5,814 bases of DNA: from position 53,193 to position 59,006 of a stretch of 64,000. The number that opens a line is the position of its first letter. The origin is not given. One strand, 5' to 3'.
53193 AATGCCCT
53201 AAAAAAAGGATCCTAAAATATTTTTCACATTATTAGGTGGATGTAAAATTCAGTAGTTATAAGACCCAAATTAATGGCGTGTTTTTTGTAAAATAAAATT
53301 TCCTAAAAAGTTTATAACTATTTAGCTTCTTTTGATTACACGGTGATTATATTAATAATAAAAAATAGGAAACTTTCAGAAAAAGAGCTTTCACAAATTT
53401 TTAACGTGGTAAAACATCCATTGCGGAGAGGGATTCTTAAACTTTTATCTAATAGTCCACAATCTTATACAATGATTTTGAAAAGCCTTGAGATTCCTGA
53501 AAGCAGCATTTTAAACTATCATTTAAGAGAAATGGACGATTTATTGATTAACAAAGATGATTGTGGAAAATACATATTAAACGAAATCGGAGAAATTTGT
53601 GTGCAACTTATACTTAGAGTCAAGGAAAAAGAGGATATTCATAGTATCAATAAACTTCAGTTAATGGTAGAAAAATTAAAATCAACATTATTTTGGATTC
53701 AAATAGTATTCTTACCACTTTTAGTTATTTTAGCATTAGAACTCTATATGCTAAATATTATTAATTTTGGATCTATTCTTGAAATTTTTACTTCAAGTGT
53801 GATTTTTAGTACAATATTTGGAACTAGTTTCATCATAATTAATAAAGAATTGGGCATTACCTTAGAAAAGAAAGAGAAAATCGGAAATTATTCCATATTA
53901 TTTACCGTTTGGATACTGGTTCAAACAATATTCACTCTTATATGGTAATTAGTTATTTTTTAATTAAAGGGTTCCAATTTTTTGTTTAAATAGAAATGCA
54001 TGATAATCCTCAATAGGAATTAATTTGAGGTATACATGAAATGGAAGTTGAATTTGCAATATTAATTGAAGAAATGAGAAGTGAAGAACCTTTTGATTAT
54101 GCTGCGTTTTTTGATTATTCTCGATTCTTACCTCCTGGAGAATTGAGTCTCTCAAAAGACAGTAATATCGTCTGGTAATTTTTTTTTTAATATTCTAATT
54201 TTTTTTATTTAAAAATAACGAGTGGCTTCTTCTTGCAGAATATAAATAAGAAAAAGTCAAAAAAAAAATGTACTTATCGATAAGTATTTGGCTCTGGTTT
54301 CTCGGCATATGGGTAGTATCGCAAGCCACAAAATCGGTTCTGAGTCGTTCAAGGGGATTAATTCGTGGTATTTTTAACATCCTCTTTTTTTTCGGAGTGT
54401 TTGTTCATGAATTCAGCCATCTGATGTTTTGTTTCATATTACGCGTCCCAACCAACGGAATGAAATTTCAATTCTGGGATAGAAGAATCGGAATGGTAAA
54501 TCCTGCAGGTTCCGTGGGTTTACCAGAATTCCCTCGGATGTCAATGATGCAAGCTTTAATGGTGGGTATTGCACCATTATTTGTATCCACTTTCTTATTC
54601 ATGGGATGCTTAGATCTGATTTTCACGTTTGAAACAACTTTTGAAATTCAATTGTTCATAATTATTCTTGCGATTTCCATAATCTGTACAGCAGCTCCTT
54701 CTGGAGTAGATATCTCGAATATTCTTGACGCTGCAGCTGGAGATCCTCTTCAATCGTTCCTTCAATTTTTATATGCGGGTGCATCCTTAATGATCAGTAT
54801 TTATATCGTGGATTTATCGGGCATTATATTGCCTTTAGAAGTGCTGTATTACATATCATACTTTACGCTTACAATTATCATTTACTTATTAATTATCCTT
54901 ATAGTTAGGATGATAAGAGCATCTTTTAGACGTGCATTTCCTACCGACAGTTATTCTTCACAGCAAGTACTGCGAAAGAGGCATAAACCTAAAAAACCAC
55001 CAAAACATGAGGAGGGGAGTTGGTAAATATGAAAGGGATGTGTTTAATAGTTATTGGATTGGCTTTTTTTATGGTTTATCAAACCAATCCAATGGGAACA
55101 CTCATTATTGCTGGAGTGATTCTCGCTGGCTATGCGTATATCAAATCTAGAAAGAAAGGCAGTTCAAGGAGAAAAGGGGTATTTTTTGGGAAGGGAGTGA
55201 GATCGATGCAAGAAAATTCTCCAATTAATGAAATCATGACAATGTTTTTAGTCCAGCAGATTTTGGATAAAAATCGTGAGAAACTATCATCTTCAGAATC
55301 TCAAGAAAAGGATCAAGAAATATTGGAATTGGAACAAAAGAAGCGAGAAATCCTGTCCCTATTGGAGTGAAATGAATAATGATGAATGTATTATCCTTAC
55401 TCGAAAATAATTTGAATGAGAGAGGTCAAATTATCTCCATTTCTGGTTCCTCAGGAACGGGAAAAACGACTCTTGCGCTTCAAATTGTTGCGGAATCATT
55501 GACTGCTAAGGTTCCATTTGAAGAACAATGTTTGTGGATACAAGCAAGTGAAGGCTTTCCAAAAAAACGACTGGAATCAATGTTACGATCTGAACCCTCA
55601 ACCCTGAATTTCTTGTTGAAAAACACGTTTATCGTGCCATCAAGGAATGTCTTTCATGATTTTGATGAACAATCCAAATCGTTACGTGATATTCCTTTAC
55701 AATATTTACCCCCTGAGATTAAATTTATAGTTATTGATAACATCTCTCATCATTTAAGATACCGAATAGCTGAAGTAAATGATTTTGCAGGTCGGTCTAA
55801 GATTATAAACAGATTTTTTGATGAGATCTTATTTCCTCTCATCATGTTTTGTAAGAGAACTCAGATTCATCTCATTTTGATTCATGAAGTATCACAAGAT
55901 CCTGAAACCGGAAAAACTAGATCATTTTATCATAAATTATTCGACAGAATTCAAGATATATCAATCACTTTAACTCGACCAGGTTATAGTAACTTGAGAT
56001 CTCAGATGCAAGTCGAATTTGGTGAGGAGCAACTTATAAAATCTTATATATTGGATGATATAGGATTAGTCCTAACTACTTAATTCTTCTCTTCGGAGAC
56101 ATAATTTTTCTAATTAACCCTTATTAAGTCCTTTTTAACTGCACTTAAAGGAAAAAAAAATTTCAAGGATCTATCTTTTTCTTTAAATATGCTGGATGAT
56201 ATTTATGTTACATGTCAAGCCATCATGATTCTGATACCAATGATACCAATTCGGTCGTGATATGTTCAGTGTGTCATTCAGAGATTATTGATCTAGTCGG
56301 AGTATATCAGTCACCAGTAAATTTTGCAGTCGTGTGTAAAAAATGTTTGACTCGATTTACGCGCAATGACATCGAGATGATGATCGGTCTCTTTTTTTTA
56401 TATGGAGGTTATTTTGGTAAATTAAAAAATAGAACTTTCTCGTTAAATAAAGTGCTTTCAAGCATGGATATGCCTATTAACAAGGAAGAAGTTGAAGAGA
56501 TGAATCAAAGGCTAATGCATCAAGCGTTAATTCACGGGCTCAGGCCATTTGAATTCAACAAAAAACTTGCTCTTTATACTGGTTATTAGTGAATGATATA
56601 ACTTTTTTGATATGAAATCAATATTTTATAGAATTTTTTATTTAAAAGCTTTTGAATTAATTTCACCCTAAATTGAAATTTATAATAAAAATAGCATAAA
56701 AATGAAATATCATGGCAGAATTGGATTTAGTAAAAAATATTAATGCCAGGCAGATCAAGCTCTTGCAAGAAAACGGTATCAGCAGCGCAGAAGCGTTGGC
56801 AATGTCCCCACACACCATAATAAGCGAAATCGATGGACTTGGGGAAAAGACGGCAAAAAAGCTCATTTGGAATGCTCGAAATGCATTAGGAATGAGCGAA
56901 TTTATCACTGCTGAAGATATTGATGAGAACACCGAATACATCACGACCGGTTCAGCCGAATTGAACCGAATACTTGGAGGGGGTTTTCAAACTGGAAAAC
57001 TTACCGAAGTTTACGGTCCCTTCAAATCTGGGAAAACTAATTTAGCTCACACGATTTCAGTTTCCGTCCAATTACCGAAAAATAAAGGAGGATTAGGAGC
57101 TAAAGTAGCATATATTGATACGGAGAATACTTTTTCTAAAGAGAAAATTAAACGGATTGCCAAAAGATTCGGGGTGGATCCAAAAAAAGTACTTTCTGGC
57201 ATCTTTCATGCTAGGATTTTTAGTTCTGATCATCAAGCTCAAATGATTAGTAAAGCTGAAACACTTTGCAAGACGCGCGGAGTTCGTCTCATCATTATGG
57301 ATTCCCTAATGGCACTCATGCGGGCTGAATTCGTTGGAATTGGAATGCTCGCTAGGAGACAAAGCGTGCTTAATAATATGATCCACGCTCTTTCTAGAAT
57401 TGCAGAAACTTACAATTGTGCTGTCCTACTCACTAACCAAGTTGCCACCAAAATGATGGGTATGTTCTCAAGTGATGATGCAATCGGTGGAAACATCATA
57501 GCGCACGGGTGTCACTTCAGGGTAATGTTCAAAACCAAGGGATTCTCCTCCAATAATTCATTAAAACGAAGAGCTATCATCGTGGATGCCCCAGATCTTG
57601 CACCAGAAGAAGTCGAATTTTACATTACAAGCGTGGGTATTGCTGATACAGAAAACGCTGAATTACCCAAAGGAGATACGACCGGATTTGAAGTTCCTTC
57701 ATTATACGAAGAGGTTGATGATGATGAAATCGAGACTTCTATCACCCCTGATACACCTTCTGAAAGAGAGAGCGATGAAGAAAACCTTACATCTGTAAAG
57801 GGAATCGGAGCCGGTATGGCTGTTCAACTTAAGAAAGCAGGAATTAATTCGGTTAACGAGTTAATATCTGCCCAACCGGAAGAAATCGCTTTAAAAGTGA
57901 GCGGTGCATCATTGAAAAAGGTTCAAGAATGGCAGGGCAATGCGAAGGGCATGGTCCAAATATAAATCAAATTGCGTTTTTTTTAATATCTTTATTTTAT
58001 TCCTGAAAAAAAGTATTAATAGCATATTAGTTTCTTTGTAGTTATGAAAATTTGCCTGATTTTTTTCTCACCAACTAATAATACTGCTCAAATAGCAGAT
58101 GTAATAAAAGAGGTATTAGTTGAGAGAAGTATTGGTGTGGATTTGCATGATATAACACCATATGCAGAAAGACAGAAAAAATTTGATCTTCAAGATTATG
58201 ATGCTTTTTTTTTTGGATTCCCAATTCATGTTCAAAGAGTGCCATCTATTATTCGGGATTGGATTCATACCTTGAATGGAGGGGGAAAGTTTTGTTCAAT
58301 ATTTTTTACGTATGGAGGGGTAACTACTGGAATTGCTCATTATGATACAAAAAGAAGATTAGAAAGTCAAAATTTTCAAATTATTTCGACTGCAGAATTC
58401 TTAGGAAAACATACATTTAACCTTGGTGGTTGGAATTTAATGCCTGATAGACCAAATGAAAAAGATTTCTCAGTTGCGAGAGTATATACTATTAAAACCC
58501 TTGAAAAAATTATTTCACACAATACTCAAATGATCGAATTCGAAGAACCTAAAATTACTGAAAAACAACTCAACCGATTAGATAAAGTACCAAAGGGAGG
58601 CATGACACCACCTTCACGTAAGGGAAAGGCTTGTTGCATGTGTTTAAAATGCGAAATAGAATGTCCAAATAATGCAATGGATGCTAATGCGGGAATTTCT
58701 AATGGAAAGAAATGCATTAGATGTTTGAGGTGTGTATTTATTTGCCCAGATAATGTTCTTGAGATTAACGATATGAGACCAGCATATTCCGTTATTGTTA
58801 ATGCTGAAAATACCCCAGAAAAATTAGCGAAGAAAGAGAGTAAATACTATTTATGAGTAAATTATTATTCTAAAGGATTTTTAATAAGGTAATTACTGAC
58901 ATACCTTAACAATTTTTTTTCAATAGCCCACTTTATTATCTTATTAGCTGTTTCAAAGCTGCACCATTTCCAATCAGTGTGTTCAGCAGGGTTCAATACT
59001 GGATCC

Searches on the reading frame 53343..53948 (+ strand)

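Call 65: search_protein_families(library=pfam, proteins=[window:53343-53948:+], max_evalue=0.0001)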
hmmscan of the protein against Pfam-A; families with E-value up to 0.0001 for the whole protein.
window:53343-53948:+ (201 aa): 2 families
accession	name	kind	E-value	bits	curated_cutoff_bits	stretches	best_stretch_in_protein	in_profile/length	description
PF24038.1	DUF7347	-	6.4e-08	33.2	27.6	1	18-89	3-76/77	Domain of unknown function (DUF7347)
PF12840.13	HTH_20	-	2.6e-05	24.5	27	1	25-64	3-42/51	Helix-turn-helix domain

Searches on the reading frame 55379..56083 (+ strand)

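Call 65: search_protein_families(library=pfam, proteins=[window:55379-56083:+], max_evalue=0.0001)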
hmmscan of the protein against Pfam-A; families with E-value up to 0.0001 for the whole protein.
window:55379-56083:+ (234 aa): 3 families
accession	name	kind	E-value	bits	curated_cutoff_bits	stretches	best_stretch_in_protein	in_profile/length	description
PF13481.12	AAA_25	-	2.2e-08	34.4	27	1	11-173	28-192/195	AAA domain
PF00931.28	NB-ARC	-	6e-07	29.4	23.5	1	13-67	13-68/248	NB-ARC domain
PF13401.12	AAA_22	-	2.1e-05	25.3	27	0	15-157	4-121/130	AAA domain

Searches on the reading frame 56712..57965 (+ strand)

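Call 65: search_protein_families(library=pfam, proteins=[window:56712-57965:+], max_evalue=0.0001)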
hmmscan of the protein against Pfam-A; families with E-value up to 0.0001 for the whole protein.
window:56712-57965:+ (417 aa): 7 families
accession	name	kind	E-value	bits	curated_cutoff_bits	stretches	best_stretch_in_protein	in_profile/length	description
PF08423.17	Rad51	-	7.1e-69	232.2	22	1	76-312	7-243/244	Rad51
PF00154.27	RecA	-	5.1e-17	62.6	27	1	70-265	26-210/262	recA bacterial DNA recombination protein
PF14520.12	HHH_5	-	1.3e-15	58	27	2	357-407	2-51/57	Helix-hairpin-helix domain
PF13481.12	AAA_25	-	1.5e-10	41.4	27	1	82-244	20-190/195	AAA domain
PF06745.19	ATPase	-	1.6e-06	28.1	26.6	1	78-287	2-199/231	KaiC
PF14229.12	DUF4332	-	4.5e-06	27.3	23.2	0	364-411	2-53/122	Domain of unknown function (DUF4332)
PF03796.21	DnaB_C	-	6.5e-05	22.9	27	0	77-244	2-178/255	DnaB-like helicase C terminal domain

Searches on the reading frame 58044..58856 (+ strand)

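Call 65: search_protein_families(library=pfam, proteins=[window:58044-58856:+], max_evalue=0.0001)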
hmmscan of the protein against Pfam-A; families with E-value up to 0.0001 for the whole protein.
window:58044-58856:+ (270 aa): 5 families
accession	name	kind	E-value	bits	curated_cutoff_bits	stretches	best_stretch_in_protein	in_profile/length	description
PF13187.11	Fer4_9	-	1e-06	29.1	27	0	179-212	34-52/52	4Fe-4S dicluster domain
PF12838.12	Fer4_7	-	4.7e-06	27.4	27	0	223-244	1-22/52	4Fe-4S dicluster domain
PF12682.12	Flavodoxin_4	-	7e-06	26.1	24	1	43-105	65-127/155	Flavodoxin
PF12724.12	Flavodoxin_5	-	7.5e-06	26.8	27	1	5-97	2-90/145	Flavodoxin domain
PF00037.32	Fer4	-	3.5e-05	23.9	21.1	0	223-239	7-23/24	4Fe-4S binding domain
